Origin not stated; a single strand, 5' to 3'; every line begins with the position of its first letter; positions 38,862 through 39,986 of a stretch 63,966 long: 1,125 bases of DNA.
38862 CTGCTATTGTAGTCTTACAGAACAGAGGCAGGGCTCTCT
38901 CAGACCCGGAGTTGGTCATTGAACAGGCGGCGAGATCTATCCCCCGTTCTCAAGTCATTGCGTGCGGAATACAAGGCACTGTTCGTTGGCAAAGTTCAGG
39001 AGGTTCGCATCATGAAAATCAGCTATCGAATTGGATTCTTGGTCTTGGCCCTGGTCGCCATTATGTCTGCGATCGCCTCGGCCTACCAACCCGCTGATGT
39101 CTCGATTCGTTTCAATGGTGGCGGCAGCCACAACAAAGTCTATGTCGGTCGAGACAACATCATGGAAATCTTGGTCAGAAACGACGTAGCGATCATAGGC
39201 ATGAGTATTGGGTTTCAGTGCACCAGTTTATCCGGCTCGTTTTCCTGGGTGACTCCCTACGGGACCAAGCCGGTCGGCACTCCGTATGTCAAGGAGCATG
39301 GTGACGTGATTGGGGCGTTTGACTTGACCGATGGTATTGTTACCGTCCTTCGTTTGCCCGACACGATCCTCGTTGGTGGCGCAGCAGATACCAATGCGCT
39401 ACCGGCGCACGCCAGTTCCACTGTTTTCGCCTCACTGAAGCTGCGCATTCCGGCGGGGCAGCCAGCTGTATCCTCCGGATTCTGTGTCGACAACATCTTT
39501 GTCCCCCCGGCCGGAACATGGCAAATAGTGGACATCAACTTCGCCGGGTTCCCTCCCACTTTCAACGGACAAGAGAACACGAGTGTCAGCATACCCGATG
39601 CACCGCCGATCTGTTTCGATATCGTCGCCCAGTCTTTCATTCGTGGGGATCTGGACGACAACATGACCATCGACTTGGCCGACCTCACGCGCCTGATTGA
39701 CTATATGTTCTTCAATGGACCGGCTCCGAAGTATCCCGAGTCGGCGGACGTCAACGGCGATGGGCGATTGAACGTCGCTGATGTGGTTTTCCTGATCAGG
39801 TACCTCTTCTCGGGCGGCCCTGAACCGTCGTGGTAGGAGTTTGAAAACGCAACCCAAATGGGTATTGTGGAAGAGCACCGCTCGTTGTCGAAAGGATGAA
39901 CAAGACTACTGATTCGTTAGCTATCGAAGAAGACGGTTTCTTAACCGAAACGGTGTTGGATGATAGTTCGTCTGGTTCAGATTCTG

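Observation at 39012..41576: Adjacent genes combining cohesin-like and dockerin-like modules: possible scaffold or adaptor of a surface assembly system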

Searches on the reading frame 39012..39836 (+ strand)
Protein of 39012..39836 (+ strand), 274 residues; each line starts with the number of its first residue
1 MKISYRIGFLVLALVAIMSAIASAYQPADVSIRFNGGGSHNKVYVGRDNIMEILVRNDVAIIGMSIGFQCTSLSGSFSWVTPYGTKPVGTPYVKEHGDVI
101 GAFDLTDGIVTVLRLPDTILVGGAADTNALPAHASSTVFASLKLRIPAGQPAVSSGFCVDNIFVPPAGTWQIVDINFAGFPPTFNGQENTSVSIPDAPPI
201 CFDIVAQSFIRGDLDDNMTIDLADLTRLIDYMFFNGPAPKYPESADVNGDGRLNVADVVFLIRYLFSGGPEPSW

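Call 3: search_protein_families(library=pfam, proteins=[window:39012-39836:+], max_evalue=1)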
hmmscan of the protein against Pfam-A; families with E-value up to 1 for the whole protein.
window:39012-39836:+ (274 aa): 3 families
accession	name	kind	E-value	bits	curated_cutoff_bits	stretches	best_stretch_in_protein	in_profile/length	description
PF00404.24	Dockerin_1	-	3.3e-10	40.4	22.9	1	212-265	2-56/57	Dockerin type I domain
PF13405.12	EF-hand_6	-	0.065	13.5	25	0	245-264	9-28/30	EF-hand domain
PF13499.12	EF-hand_7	-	0.11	13.3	30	1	244-264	10-31/67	EF-hand domain pair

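Call 4: search_protein_families(library=ncbifam, proteins=[window:39012-39836:+], max_evalue=1)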
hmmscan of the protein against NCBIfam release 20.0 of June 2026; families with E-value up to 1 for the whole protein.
window:39012-39836:+ (274 aa): 2 families
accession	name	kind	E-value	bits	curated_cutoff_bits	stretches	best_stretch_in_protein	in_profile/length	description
NF045500.1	Omp28_seleno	equivalog_domain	0.0097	15.3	200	1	209-265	319-375/377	Omp28-related selenoprotein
NF049990.1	CellobisidaseCelK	equivalog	0.23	9.5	1700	1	203-266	821-883/889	cellulose 1,4-beta-cellobiosidase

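Call 10: find_homologous_proteins(query=window:39012-39836:+)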
Query window:39012-39836:+ (274 aa): 27 proteins with E <= 0.001 among 1433 candidates.
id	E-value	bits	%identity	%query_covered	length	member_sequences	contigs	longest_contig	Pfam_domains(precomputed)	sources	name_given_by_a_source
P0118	3.0e-180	616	100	100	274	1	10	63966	PF00404.25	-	-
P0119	3.9e-160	550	89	100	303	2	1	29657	PF00404.25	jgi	jgi:hypothetical protein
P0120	5.8e-146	503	81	100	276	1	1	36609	PF00404.25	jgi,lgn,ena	-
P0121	1.5e-145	502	81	100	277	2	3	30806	PF00404.25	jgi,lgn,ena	-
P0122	3.2e-145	501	81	100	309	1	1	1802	PF00404.25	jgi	jgi:hypothetical protein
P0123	4.4e-145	500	81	100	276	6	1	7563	PF00404.25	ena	-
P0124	2.3e-142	491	79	100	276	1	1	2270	PF00404.25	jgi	jgi:hypothetical protein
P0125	2.8e-140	485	78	100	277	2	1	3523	PF00404.25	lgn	-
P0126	3.0e-138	478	78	100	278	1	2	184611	PF00404.25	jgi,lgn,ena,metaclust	metaclust:\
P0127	4.2e-134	464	75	100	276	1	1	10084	PF00404.25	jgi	jgi:hypothetical protein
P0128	4.0e-132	458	71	100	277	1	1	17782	PF00404.25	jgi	jgi:hypothetical protein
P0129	2.0e-114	400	65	100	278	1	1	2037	PF00404.25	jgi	jgi:hypothetical protein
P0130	5.6e-109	382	62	100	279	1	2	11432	PF00404.25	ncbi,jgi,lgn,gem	-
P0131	6.1e-89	316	54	99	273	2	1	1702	PF00404.25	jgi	jgi:hypothetical protein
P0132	9.3e-43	165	49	66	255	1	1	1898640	PF02412.24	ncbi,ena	-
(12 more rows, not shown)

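Call 24: find_encoding_contigs(protein=P0126, flank=6000, max_places=2)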
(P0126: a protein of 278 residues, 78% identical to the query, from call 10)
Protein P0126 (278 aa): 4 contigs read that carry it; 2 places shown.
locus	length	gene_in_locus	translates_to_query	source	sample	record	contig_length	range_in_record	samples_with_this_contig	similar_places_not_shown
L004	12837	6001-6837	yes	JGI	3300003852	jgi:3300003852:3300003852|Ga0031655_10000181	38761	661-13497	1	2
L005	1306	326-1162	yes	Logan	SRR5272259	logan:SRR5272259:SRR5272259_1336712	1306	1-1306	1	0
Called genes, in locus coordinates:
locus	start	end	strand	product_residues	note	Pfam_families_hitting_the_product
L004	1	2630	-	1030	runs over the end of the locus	PF23414:Beta-prop_EML_2 (faint), PF26549:Tricorn_N, PF07676:PD40 (weak), PF26550:Tricorn_2nd, PF26549:Tricorn_N (weak), PF25174:Beta-prop_THOC3 (weak), PF14684:Tricorn_C1, PF03572:Peptidase_S41, +3 more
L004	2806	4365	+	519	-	PF14052:Caps_assemb_Wzi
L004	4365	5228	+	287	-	PF00288:GHMP_kinases_N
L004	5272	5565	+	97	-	PF04026:SpoVG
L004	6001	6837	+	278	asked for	PF00404:Dockerin_1 (weak)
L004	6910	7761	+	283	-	PF00800:PDT, PF01842:ACT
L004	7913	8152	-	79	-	-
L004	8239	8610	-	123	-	-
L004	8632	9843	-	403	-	-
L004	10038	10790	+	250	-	PF00702:Hydrolase, PF13344:Hydrolase_6, PF13419:HAD_2, PF13242:Hydrolase_like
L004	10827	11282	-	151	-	PF00404:Dockerin_1 (weak)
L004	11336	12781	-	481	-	-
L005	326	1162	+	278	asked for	PF00404:Dockerin_1 (weak)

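Call 25: find_encoding_contigs(protein=P0130, flank=6000, max_places=2)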
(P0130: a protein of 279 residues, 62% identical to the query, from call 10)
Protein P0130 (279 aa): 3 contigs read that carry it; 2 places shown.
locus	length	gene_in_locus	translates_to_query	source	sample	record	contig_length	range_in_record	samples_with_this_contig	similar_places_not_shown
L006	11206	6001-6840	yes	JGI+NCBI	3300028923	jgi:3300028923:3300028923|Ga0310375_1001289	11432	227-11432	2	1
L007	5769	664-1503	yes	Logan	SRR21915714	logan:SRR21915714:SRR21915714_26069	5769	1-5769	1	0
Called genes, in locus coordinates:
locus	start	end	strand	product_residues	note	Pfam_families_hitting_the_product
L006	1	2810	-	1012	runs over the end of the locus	?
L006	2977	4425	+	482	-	PF14052:Caps_assemb_Wzi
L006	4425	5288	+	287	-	PF00288:GHMP_kinases_N, PF08544:GHMP_kinases_C (weak)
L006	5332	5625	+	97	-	PF04026:SpoVG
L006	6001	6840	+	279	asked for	PF00404:Dockerin_1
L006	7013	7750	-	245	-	-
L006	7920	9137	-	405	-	PF00909:Ammonium_transp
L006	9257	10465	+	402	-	PF07730:HisKA_3 (weak), PF13581:HATPase_c_2 (weak), PF02518:HATPase_c, PF13589:HATPase_c_3 (faint)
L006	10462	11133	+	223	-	PF00072:Response_reg, PF00196:GerE, PF04545:Sigma70_r4 (weak), PF08281:Sigma70_r4_2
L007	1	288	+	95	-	?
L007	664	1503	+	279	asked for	PF00404:Dockerin_1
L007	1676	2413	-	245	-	-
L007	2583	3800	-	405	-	PF00909:Ammonium_transp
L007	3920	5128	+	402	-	PF07730:HisKA_3 (weak), PF13581:HATPase_c_2 (weak), PF02518:HATPase_c, PF13589:HATPase_c_3 (faint)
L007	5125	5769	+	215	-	?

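Call 28: predict_structure(alignment_id=A2)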
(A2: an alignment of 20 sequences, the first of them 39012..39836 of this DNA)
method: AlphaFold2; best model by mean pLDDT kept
length: 274 residues; sequences in the alignment: 20
mean_pLDDT: 86.3   pTM: 0.74
mean pLDDT of the five models: 86.3, 86.2, 81.8, 81.7, 56.1
residues with pLDDT >= 90: 127; 70-90: 122; 50-70: 24; < 50: 1
segments of 3 or more residues with pLDDT < 50: none
pLDDT, mean of each block of 10 residues (from residue 1): 79 81 74 87 87 94 95 90 60 87 87 83 92 92 88 94 90 93 93 93 86 84 92 91 86 88 75 57
secondary structure, 60 per line:
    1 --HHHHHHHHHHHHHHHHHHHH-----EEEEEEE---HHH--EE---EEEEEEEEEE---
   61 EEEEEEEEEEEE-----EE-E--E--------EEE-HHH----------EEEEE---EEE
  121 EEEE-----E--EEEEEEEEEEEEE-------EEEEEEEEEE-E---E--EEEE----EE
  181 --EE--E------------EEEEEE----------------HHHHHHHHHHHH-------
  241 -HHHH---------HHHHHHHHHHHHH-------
elements in order: H3-22 E28-34 E48-57 E61-72 E93-95 E110-114 E118-124 E133-145 E153-162 E171-174 E200-205 H222-233 H242-245 H255-267
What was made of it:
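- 39084..39629 (+): Gene A cohesin-fold domain, 'cohA' type (aa 25-206). AF2 model pLDDT 86.3 (call 28).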

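Call 31: fold_search(model_id=the predicted structure, library=pdb)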
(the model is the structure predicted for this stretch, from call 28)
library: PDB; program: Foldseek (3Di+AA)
matches with E <= 10: 1629; with E <= 0.001: 58
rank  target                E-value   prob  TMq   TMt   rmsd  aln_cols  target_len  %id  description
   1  2jh2_A                1.4e-06  1.00  0.38  0.71   3.8       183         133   10  X-ray crystal structure of a cohesin-like module from Clostridium perfringens (released 2007-11-06)
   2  3kcp_A                2.7e-06  1.00  0.36  0.33  21.7       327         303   12  Crystal structure of interacting Clostridium thermocellum multimodular components (released 2010-02-09)
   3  2ccl_A                4.0e-06  1.00  0.39  0.66   4.1       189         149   14  THE S45A, T46A MUTANT OF THE TYPE I COHESIN-DOCKERIN COMPLEX FROM THE CELLULOSOME OF CLOSTRIDIUM THERMOCELLUM (released 2007-02-13)
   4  6kgc_A                5.3e-06  1.00  0.41  0.71   4.2       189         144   12  Crystal structure of CaDoc0917(R49D)-CaCohA2 complex at pH 5.4 (released 2020-07-08)
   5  4dh2_C                7.5e-06  1.00  0.41  0.67   4.1       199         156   12  Crystal structure of Coh-OlpC(Cthe_0452)-Doc435(Cthe_0435) complex: A novel type I Cohesin-Dockerin complex from Clost (released 2012-11-28)
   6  4ums                  1.3e-05  1.00  0.41  0.67   4.1       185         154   14  The crystal structure of the seventh ScaB type I cohesin from Pseudobacteroides cellulosolvens (released 2015-05-06)
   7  2jh2_B                1.3e-05  1.00  0.37  0.66   4.3       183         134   11  X-ray crystal structure of a cohesin-like module from Clostridium perfringens (released 2007-11-06)
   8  5lxv_C                1.6e-05  1.00  0.38  0.57   9.3       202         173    7  Crystal structure of Ruminococcus flavefaciens scaffoldin C cohesin in complex with a dockerin from an uncharacterized (released 2016-10-19)
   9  6kgf_C                1.8e-05  1.00  0.41  0.70   4.1       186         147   12  Crystal structure of CaDoc0917(R16D)-CaCohA2 complex at pH 8.2 (released 2020-07-08)
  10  6kge_A                1.9e-05  1.00  0.41  0.73   3.9       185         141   12  Crystal structure of CaDoc0917(R16D)-CaCohA2 complex at pH 5.5 (released 2020-07-08)
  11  5nrm_A                2.0e-05  1.00  0.41  0.74   3.8       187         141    9  Crystal structure of the sixth cohesin from Acetivibrio cellulolyticus' scaffoldin B in complex with Cel5 dockerin S51 (released 2018-01-31)
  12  4fl4_C                2.0e-05  1.00  0.38  0.34  22.7       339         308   13  Scaffoldin conformation and dynamics revealed by a ternary complex from the Clostridium thermocellum cellulosome (released 2012-06-27)
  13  2zf9_D                2.1e-05  1.00  0.42  0.59   4.9       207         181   12  Crystal structure of a type III cohesin module from the cellulosomal ScaE cell-surface anchoring scaffoldin of Ruminoc (released 2008-12-30)
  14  2zf9_A                2.1e-05  1.00  0.40  0.57   7.8       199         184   12  Crystal structure of a type III cohesin module from the cellulosomal ScaE cell-surface anchoring scaffoldin of Ruminoc (released 2008-12-30)
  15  5nrk_A                2.2e-05  1.00  0.41  0.73   3.5       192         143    9  Crystal structure of the sixth cohesin from Acetivibrio cellulolyticus' scaffoldin B in complex with Cel5 dockerin S15 (released 2018-01-31)
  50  9ifr                  4.6e-04  1.00  0.28  0.51   6.5       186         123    9  CLIPPER domain from the Gram-negative fibrillar adhesin "B9T28_05395 (released 2025-11-26)
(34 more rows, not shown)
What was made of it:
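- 39084..39629 (+): The top 49 Foldseek PDB hits are all cohesins, TM-score to target up to 0.76 (call 31).
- On Cohesin (Pfam PF00963): For gene A the top 49 are all cohesins, TM-score to target up to 0.76 (call 31).
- Cohesin-like jelly rolls occur in other adhesins; a CLIPPER adhesin domain (9ifr) is rank 50 for gene A (call 31).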
